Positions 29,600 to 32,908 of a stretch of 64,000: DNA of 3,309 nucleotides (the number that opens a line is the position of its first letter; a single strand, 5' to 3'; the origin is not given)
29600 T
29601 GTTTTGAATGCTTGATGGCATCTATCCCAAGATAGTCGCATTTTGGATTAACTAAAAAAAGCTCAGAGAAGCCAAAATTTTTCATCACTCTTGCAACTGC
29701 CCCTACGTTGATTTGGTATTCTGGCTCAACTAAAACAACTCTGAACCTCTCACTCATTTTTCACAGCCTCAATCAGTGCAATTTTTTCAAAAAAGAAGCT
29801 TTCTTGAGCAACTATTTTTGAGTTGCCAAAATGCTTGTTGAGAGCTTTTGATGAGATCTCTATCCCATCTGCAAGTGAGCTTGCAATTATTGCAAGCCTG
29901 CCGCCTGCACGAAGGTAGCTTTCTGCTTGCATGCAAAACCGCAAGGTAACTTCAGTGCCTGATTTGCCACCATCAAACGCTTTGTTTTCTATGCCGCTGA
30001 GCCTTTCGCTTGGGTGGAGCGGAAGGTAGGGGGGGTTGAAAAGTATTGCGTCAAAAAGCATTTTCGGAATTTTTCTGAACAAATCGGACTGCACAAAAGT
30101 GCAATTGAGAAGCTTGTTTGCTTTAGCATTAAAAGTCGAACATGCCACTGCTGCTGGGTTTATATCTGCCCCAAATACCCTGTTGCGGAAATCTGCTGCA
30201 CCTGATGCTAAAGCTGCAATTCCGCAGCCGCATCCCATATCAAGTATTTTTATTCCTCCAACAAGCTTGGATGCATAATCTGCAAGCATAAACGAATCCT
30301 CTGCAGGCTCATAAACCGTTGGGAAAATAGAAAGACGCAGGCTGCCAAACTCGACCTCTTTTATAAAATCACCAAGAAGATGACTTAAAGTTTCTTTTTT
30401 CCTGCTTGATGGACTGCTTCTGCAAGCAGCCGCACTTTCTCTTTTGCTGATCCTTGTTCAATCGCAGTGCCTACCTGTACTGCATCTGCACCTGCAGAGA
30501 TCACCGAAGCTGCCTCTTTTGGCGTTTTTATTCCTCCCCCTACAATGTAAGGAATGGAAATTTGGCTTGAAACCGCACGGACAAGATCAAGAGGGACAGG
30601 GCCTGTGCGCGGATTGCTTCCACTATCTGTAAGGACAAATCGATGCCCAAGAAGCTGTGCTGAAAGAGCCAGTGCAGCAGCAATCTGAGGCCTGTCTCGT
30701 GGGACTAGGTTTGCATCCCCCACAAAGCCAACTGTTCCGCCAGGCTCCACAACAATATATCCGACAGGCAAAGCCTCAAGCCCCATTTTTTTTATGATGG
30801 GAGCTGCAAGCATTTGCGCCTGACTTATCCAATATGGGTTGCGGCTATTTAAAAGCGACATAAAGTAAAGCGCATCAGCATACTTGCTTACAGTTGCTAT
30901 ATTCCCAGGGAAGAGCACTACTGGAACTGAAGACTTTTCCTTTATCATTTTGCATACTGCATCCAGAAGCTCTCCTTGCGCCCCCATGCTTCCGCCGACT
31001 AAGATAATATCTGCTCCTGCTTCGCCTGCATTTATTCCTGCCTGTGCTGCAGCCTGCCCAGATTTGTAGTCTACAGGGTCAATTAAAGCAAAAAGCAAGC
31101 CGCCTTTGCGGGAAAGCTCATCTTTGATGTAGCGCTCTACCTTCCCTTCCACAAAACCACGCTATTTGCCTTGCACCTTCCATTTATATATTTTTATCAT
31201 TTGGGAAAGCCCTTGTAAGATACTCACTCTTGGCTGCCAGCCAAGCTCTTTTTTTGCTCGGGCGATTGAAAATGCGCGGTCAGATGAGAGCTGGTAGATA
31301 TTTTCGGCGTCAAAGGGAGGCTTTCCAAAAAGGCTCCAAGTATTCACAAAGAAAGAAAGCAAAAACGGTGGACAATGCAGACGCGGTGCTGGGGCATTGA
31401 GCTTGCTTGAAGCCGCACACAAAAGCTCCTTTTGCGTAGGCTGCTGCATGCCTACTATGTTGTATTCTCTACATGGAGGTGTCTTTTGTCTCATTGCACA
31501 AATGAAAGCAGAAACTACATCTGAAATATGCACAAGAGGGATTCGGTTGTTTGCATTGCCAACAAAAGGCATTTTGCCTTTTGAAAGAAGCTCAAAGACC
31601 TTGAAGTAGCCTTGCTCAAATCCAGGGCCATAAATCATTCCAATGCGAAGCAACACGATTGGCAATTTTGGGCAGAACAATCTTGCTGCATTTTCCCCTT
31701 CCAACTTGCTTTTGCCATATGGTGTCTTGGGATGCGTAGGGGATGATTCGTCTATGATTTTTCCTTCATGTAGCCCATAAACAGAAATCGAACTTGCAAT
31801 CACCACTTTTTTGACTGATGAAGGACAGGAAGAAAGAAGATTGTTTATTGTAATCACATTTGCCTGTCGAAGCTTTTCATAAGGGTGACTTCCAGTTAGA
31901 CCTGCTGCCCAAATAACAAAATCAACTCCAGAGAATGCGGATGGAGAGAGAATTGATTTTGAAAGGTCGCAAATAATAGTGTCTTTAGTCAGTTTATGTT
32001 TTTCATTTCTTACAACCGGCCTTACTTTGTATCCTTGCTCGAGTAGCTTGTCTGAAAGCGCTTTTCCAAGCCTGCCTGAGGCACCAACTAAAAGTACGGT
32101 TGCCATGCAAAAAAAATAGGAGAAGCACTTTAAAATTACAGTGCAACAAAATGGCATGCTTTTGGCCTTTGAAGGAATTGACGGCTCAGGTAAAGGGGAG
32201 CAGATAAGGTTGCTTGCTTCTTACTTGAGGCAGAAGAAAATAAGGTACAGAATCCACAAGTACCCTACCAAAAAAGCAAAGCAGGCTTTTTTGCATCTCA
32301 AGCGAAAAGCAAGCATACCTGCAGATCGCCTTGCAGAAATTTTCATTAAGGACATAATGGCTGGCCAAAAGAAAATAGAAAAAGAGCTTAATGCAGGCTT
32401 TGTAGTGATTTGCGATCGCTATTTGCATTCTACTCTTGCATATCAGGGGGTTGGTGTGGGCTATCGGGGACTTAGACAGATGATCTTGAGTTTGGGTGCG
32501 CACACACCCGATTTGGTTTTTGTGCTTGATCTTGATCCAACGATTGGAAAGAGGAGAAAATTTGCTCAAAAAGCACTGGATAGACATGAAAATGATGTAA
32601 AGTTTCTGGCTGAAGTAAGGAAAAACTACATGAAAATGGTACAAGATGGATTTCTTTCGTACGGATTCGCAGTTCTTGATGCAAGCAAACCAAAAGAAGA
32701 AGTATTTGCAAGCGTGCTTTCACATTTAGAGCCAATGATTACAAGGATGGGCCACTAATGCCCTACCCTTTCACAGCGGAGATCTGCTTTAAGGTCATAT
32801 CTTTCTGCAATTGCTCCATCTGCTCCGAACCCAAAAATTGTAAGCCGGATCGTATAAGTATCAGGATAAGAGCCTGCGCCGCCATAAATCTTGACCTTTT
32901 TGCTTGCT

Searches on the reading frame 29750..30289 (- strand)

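Call 89: search_protein_families(library=pfam, proteins=[window:29750-30289:-], max_evalue=0.01)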
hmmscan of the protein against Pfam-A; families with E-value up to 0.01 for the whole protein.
window:29750-30289:- (179 aa): 9 families
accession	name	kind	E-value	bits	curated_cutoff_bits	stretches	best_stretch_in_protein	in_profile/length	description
PF05175.20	MTS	-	2.3e-21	76.6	23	2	14-88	34-108/170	Methyltransferase small domain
PF13847.12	Methyltransf_31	-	8.9e-10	38.9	27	1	11-138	3-113/145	Methyltransferase domain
PF06325.19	PrmA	-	8.6e-08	32.5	22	1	12-84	162-232/296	Ribosomal protein L11 methyltransferase (PrmA)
PF13649.12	Methyltransf_25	-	1.9e-07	32.1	27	1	15-84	1-70/97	Methyltransferase domain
PF08241.18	Methyltransf_11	-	2.7e-05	25.1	21.2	1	16-84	1-66/95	Methyltransferase domain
PF07669.17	Eco57I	-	0.00026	21.6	25.3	1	71-138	65-136/171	Eco57I restriction-modification methylase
PF01170.24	UPF0020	-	0.00035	20.8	22.3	1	35-89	76-132/197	RMKL-like, methyltransferase domain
PF08242.18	Methyltransf_12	-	0.0011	20.1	30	1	16-84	1-71/98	Methyltransferase domain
PF02475.24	TRM5-TYW2_MTfase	-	0.0074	16.7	28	0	14-87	39-113/164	TRM5/TYW2 methyltransferase domain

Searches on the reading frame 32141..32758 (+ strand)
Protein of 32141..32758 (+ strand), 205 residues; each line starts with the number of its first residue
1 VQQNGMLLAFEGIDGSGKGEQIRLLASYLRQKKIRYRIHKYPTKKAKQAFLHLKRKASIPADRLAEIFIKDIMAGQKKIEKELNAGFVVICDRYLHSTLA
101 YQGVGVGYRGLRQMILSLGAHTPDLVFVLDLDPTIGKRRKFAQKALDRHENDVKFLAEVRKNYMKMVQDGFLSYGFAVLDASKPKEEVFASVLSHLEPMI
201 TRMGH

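Call 89: search_protein_families(library=pfam, proteins=[window:32141-32758:+], max_evalue=0.01)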
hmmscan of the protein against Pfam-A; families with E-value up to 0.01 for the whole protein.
window:32141-32758:+ (205 aa): 3 families
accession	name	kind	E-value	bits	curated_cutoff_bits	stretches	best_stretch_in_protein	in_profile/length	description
PF02223.23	Thymidylate_kin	-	2.2e-28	99.6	27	1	10-191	1-184/185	Thymidylate kinase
PF13521.12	AAA_28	-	0.0019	18.9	27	1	59-160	47-150/164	AAA domain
PF03976.20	PPK2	-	0.0019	18.3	22.3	1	3-68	29-94/229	Polyphosphate kinase 2 (PPK2)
